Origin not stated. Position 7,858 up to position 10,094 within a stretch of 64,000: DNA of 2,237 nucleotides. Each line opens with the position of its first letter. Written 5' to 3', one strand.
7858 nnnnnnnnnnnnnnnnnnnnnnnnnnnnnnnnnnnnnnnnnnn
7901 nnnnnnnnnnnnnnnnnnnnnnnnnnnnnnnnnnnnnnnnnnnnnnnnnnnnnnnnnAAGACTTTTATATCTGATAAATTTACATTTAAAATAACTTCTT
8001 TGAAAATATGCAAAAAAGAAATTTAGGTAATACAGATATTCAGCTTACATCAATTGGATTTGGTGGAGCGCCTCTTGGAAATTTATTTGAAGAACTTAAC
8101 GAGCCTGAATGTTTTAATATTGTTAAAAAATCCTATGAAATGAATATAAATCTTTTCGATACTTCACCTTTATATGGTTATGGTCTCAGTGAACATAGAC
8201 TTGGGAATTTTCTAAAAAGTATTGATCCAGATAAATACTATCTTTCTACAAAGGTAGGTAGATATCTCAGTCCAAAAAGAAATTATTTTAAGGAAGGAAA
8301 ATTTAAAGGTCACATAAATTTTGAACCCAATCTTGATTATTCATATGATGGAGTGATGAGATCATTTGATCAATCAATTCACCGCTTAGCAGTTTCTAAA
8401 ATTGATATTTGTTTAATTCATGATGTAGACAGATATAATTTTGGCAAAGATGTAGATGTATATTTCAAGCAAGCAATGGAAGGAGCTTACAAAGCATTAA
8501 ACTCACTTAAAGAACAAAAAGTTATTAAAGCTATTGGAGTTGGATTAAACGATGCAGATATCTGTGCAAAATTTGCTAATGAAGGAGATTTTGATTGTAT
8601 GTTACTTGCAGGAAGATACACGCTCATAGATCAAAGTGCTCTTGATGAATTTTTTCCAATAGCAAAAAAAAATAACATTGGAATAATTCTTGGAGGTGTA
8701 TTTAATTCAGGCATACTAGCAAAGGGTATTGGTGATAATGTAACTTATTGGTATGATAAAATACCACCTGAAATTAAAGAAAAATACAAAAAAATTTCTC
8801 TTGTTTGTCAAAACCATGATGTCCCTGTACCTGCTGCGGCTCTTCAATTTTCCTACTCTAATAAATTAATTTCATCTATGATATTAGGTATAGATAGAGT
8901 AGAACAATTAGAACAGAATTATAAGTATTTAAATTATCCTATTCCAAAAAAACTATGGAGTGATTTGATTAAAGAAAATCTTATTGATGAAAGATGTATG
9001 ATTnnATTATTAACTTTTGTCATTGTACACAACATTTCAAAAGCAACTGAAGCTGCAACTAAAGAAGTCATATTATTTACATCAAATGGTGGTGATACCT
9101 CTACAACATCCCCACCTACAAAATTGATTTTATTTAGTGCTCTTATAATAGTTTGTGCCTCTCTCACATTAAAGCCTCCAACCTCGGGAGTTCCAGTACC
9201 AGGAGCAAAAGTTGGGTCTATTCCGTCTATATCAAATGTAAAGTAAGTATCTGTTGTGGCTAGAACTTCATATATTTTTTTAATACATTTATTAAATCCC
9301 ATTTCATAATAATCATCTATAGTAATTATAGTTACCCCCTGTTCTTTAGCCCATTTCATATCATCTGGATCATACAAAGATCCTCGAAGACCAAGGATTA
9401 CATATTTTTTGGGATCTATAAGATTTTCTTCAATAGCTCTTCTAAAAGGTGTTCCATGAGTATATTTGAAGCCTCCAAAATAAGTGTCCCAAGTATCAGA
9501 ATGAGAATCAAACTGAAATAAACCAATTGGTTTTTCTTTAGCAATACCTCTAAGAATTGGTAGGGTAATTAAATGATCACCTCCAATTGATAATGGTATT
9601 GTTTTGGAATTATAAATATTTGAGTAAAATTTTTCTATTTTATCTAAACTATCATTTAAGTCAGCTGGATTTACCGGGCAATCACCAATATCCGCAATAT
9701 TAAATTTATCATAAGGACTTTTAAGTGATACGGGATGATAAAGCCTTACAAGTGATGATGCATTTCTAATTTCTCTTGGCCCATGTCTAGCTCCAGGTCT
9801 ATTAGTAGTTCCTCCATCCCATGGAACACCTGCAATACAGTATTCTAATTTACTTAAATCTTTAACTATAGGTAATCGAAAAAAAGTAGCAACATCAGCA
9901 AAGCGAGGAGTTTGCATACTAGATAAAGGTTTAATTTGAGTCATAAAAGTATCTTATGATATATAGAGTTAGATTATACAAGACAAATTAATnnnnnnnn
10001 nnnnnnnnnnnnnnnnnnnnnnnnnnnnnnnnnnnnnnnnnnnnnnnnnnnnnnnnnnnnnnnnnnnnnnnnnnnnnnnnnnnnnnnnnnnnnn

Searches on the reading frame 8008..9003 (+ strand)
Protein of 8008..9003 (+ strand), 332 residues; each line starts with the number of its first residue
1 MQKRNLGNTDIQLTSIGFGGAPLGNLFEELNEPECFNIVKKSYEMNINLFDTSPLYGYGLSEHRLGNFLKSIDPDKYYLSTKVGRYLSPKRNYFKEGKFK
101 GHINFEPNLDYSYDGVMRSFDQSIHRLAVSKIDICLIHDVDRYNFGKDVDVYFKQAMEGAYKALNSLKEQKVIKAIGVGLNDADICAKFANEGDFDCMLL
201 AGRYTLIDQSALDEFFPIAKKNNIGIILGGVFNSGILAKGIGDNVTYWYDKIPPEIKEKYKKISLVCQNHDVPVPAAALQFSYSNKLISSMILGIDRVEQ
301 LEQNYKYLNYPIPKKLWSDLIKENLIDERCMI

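Call 46: search_protein_families(library=pfam, proteins=[window:8008-9003:+], max_evalue=0.000001)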
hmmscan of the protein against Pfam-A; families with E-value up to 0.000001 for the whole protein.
window:8008-9003:+ (332 aa): 1 family
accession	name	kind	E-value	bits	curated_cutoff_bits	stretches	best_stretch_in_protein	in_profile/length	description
PF00248.27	Aldo_ket_red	-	3e-38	132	24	1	16-319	2-285/291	Aldo/keto reductase family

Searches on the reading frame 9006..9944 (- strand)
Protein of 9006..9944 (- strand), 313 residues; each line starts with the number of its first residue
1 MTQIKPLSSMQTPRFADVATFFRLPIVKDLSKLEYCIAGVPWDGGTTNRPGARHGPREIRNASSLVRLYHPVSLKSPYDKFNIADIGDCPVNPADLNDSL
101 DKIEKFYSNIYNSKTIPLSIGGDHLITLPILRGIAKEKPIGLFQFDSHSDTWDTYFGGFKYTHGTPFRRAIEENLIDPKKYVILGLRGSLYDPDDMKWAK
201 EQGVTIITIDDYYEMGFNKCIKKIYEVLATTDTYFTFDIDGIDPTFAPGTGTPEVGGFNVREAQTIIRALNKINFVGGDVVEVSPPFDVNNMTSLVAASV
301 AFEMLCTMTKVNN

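Call 46: search_protein_families(library=pfam, proteins=[window:9006-9944:-], max_evalue=0.000001)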
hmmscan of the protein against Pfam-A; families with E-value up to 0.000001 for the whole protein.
window:9006-9944:- (313 aa): 1 family
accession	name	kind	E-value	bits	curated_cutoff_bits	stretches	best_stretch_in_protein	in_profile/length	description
PF00491.26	Arginase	-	4.3e-91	305.7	22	1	35-306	3-280/280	Arginase family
